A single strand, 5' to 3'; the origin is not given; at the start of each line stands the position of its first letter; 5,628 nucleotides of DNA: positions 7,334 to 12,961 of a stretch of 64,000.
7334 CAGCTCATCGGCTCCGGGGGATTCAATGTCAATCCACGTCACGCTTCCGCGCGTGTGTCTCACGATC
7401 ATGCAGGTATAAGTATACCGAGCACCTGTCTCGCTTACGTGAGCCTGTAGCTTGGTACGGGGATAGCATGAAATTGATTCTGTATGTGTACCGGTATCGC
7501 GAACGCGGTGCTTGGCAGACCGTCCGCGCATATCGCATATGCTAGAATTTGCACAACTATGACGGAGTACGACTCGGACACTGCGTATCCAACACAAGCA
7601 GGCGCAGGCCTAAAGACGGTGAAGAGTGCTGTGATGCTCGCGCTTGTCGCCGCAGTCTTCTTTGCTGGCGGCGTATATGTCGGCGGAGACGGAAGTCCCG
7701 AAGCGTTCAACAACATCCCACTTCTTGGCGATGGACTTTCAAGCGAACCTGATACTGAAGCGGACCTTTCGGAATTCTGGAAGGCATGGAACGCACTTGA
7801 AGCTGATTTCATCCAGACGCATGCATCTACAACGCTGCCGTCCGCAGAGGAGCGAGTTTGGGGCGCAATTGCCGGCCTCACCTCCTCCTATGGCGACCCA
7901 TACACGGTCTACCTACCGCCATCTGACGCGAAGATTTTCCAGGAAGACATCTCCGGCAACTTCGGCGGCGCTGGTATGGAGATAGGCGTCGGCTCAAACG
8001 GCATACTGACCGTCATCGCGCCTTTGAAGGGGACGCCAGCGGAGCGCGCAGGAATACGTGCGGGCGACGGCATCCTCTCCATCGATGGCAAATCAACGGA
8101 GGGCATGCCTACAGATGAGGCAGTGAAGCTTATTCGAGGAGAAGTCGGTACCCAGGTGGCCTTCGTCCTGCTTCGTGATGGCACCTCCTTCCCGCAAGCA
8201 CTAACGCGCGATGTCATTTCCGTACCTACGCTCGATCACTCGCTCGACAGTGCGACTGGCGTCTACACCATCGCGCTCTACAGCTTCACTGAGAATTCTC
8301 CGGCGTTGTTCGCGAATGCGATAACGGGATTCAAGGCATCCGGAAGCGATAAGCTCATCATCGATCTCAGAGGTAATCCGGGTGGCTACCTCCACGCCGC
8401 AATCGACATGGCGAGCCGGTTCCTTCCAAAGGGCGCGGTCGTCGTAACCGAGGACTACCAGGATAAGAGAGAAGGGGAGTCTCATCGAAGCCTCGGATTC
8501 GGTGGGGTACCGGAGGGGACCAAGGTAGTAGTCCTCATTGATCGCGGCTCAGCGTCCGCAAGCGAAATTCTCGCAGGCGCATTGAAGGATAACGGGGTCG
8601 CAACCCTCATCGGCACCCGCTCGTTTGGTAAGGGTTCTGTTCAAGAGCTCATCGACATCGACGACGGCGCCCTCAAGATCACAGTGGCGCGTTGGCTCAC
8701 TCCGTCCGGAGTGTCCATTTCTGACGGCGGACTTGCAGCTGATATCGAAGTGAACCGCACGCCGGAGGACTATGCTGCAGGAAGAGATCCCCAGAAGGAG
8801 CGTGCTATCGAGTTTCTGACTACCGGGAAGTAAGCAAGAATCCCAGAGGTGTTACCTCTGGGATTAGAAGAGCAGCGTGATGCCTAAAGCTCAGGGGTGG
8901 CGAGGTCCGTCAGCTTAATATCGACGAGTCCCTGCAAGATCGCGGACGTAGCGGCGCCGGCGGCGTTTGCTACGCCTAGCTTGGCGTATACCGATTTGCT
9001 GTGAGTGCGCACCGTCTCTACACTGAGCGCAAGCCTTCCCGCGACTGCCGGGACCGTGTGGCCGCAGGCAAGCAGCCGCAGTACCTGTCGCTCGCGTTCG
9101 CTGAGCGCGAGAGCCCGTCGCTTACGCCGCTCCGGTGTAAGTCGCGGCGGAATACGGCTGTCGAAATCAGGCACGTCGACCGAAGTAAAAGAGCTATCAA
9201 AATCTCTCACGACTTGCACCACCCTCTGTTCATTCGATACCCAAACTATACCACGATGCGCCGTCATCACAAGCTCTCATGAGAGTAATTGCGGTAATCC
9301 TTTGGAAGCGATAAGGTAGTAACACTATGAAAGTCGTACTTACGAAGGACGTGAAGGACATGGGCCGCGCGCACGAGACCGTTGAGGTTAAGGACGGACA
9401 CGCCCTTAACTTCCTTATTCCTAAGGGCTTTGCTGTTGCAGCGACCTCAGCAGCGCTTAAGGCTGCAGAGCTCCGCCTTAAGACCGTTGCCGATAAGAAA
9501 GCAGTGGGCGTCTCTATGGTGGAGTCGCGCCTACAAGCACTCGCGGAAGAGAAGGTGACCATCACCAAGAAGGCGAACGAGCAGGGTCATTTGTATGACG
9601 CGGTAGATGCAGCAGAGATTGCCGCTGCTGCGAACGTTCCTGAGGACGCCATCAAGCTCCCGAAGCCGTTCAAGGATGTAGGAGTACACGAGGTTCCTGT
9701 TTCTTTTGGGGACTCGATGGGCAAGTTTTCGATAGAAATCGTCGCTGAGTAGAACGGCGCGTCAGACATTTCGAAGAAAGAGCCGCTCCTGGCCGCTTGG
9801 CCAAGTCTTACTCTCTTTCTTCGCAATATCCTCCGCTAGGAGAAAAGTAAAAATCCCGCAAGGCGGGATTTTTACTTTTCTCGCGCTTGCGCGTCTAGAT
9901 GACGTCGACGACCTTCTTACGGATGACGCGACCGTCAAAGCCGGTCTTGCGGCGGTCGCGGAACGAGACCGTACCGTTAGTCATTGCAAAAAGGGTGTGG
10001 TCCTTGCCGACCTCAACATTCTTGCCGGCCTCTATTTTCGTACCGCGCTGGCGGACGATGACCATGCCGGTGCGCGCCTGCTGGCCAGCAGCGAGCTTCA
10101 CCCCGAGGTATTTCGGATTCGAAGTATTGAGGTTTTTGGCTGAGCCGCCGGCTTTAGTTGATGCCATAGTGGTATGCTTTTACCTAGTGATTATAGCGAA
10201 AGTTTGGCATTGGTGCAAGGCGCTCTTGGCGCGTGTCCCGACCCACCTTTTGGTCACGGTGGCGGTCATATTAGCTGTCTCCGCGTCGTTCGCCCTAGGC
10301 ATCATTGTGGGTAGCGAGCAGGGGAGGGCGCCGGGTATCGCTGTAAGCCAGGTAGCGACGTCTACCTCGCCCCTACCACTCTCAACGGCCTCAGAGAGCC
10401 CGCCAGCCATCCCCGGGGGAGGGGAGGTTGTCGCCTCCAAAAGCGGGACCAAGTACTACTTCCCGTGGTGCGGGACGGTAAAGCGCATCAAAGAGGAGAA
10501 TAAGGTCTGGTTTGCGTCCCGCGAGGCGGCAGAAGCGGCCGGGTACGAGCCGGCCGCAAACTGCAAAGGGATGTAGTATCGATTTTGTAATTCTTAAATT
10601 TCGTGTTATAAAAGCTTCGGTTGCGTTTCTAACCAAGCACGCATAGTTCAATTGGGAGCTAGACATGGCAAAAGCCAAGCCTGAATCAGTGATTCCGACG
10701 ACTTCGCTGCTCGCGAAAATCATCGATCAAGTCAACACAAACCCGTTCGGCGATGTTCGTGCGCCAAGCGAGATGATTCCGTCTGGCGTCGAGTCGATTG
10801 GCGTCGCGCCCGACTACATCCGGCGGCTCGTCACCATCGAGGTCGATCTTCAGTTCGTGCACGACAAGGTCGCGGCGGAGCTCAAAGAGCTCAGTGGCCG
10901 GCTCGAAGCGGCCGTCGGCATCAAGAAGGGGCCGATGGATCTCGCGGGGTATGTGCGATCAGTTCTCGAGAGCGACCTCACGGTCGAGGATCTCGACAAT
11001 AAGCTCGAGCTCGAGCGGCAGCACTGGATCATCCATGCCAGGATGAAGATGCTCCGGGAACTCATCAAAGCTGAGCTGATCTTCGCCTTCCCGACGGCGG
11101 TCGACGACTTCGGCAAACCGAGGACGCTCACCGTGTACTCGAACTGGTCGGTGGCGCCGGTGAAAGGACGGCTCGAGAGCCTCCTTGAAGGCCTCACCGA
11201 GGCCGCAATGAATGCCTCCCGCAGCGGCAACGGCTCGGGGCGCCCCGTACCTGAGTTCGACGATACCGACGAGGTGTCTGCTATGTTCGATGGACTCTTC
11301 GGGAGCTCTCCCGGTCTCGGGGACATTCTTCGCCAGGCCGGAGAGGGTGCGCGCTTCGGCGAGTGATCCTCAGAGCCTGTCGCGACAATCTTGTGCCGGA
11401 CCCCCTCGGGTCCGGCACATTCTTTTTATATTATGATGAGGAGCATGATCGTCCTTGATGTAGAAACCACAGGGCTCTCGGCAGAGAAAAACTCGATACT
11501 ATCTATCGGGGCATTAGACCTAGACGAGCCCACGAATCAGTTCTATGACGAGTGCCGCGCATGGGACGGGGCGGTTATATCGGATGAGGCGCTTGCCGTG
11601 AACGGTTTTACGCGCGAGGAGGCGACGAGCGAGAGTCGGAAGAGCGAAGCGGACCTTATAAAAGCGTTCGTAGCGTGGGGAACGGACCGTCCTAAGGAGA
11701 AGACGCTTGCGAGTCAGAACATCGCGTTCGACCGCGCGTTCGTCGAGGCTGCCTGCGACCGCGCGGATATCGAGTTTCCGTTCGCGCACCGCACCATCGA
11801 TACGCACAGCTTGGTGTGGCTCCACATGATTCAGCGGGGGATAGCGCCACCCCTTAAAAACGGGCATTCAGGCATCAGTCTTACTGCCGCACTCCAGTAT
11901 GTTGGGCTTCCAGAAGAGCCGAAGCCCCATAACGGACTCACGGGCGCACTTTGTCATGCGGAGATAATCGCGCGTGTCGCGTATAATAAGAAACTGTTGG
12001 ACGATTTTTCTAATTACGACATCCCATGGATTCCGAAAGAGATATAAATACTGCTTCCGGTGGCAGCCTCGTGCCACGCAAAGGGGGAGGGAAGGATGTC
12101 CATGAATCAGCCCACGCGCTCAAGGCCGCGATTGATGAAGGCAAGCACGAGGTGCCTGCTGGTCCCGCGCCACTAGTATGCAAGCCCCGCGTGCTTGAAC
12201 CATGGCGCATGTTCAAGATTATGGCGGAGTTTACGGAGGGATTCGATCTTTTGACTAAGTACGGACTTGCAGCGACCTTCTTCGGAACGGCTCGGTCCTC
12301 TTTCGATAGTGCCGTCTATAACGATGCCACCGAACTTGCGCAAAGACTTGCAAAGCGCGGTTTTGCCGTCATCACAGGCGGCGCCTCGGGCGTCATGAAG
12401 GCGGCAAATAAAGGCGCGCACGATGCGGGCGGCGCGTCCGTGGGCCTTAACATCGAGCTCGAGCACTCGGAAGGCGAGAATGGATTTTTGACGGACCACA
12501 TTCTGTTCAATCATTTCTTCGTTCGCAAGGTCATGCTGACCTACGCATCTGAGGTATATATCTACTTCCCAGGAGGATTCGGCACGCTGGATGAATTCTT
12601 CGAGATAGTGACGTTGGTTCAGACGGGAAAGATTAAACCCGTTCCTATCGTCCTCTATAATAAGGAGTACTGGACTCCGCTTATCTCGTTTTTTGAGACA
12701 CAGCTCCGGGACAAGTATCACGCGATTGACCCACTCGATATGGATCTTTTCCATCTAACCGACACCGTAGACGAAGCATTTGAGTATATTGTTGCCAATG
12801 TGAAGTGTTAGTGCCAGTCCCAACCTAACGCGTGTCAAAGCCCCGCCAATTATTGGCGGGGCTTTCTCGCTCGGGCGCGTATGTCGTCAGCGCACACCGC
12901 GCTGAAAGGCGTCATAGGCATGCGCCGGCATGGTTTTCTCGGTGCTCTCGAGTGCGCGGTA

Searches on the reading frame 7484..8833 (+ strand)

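Call 8: search_protein_families(library=pfam, proteins=[window:7484-8833:+], max_evalue=0.01)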
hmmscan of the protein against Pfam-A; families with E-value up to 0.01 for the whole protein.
window:7484-8833:+ (449 aa): 4 families
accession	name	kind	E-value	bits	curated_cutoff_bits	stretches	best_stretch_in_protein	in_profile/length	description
PF03572.23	Peptidase_S41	-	3.7e-46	157.2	24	1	263-423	5-165/165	Peptidase family S41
PF17820.7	PDZ_6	-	5e-13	49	27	1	178-231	3-54/54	PDZ domain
PF00595.29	PDZ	-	7.6e-11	42.7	23.2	1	161-227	10-78/81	PDZ domain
PF13180.12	PDZ_2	-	1.6e-06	28.8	27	1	174-234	13-72/80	PDZ domain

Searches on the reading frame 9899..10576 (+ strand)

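Call 7: search_protein_families(library=pfam, proteins=[window:9899-10576:+], max_evalue=0.01)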
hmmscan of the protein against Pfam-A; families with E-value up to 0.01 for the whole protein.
window:9899-10576:+ (225 aa): 1 family
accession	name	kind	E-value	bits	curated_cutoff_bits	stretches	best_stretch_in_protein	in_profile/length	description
PF02805.21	Ada_Zn_binding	-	0.00082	19.8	23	1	177-223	18-63/65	Metal binding domain of Ada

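Call 16: search_protein_families(library=padloc, proteins=[window:9899-10576:+], max_evalue=0.01)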
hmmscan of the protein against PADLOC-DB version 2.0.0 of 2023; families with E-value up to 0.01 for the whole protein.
window:9899-10576:+ (225 aa): 0 families

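Call 17: search_protein_families(library=ncbifam, proteins=[window:9899-10576:+], max_evalue=0.01)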
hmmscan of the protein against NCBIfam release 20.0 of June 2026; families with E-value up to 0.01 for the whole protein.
window:9899-10576:+ (225 aa): 4 families
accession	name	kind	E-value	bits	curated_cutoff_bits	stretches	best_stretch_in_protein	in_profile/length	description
NF051437.1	sunset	domain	6.9e-05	22.8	27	1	201-219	23-41/42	sunset domain-containing protein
NF051448.1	50S_L17_sunset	exception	0.0013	18.5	280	1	170-219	181-228/229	50S ribosomal protein L17, sunset domain variant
NF051450.1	50S_L20_sunset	exception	0.0025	18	375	1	172-220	165-211/219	50S ribosomal protein L20, sunset domain variant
NF051451.1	30S_S2_sunset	exception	0.0073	15.4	710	1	162-219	323-378/382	30S ribosomal protein S2, sunset domain variant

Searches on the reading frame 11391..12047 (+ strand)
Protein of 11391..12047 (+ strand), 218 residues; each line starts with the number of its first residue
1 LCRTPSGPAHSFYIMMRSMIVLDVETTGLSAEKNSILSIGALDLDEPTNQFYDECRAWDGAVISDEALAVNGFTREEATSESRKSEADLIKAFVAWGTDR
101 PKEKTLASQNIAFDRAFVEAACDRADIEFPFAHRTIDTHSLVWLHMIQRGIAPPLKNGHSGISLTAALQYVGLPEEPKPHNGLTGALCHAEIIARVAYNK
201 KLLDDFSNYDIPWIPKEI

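Call 7: search_protein_families(library=pfam, proteins=[window:11391-12047:+], max_evalue=0.01)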
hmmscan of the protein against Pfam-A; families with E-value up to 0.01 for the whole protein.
window:11391-12047:+ (218 aa): 3 families
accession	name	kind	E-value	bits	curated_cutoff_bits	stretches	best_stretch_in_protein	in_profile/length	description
PF00929.31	RNase_T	-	2e-08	35.4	24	1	20-183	1-154/164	Exonuclease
PF16473.11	Rv2179c-like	-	3.7e-05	24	27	1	20-134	3-130/177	3'-5' exoribonuclease Rv2179c-like domain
PF13482.12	RNase_H_2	-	4.2e-05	24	22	1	22-56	3-37/165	RNase_H superfamily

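Call 16: search_protein_families(library=padloc, proteins=[window:11391-12047:+], max_evalue=0.01)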
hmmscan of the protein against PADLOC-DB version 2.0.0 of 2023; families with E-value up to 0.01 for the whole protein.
window:11391-12047:+ (218 aa): 3 families
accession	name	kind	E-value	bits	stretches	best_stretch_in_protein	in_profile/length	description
PDLC01247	DEDDh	-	2.1e-17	62.1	1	20-192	1-137/139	"CAS-I,CAS-II,CAS-III,CAS-IV,CAS-V,CAS-VI; associated"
PDLC00753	Effector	-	5e-11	40.7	1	19-142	8-132/184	Exonuclease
PDLC05027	PDC-S48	-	4.3e-06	24.1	0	17-46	4-34/411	-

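Call 17: search_protein_families(library=ncbifam, proteins=[window:11391-12047:+], max_evalue=0.01)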
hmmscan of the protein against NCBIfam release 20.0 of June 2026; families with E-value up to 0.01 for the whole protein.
window:11391-12047:+ (218 aa): 17 families
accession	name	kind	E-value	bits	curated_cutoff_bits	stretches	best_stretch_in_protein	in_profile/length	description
NF005836.0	PRK07740.1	equivalog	1.5e-09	37.6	261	1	18-144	60-181/244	hypothetical protein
NF006602.0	PRK09146.1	subfamily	8e-08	31.9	266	1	18-196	48-224/239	3'-5' exonuclease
TIGR01298.1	RNaseT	equivalog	1.1e-07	31.8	246.2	1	20-145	11-149/200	ribonuclease T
NF001688.0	PRK00448.1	equivalog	1.1e-07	29.8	873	1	18-142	424-541/1445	PolC-type DNA polymerase III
NF005905.0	PRK07883.1-3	equivalog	1.3e-07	30.6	508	1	18-155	25-154/581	DEDD exonuclease domain-containing protein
NF006601.0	PRK09145.1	equivalog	3.5e-07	29.9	189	1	18-196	30-197/207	3'-5' exonuclease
TIGR01405.1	polC_Gram_pos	equivalog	1.1e-06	26.7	1043.45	1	19-143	191-308/1211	DNA polymerase III subunit alpha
NF004963.0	PRK06309.1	equivalog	1.2e-06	28.4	245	1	16-143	1-118/232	DNA polymerase III subunit epsilon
NF005907.0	PRK07883.1-5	equivalog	1.2e-06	27.2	454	1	18-142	29-146/584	DEDD exonuclease domain-containing protein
NF004719.0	PRK06063.1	equivalog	4.3e-06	25.9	389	1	17-134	16-126/331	DEDDh family exonuclease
NF006615.0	PRK09182.1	subfamily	7.4e-06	24.9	207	1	16-123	49-154/307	3'-5' exonuclease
NF003765.0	PRK05359.1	equivalog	8.1e-06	25.4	106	1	16-143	5-139/189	oligoribonuclease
NF004316.1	PRK05711.1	equivalog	2e-05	24.3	196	1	19-129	3-109/234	DNA polymerase III subunit epsilon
TIGR01406.1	dnaQ_proteo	equivalog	2.4e-05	24.1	222.7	1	19-138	2-120/231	DNA polymerase III subunit epsilon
NF005927.0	PRK07942.1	subfamily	0.00026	20.8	186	1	17-134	7-124/232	DNA polymerase III subunit epsilon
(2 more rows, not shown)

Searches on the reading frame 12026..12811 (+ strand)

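Call 7: search_protein_families(library=pfam, proteins=[window:12026-12811:+], max_evalue=0.01)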
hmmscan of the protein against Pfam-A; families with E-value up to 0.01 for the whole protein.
window:12026-12811:+ (261 aa): 3 families
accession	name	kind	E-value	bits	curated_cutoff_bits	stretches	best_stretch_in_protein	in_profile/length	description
PF03641.19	Lysine_decarbox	-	7.6e-30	104.2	27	1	124-254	1-130/131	Possible lysine decarboxylase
PF18306.6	LDcluster4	-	2e-18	66.9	26.3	1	91-192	11-111/151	SLOG cluster4 family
PF02481.21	DNA_processg_A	-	0.0019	17.9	29.6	1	101-140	63-102/212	DNA recombination-mediator protein A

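Call 16: search_protein_families(library=padloc, proteins=[window:12026-12811:+], max_evalue=0.01)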
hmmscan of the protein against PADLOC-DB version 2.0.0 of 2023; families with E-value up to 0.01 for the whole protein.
window:12026-12811:+ (261 aa): 1 family
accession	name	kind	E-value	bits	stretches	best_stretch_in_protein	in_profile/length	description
PDLC03927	PsyrA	-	4.7e-07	27.3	1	96-140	145-189/398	-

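Call 17: search_protein_families(library=ncbifam, proteins=[window:12026-12811:+], max_evalue=0.01)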
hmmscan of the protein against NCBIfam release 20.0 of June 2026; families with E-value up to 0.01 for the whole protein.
window:12026-12811:+ (261 aa): 5 families
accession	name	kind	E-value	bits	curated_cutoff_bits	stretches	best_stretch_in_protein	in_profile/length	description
TIGR00730.1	TIGR00730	subfamily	8.5e-38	129.9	96.35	1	84-255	4-175/178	TIGR00730 family Rossman fold protein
TIGR00725.1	TIGR00725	hypoth_equivalog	6.3e-15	55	106.9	1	91-221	10-132/159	TIGR00725 family protein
NF058542.1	CtkRMPhLog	equivalog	2.1e-12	47.4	300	1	91-253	11-173/177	cytokinin riboside 5'-monophosphate phosphoribohydrolase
NF038390.1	Nsidase_PpnN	equivalog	7.7e-06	24.9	450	1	94-224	157-301/450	nucleotide 5'-monophosphate nucleosidase PpnN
TIGR00732.1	dprA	equivalog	0.0004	19.7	191.15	1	87-140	51-102/220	DNA-processing protein DprA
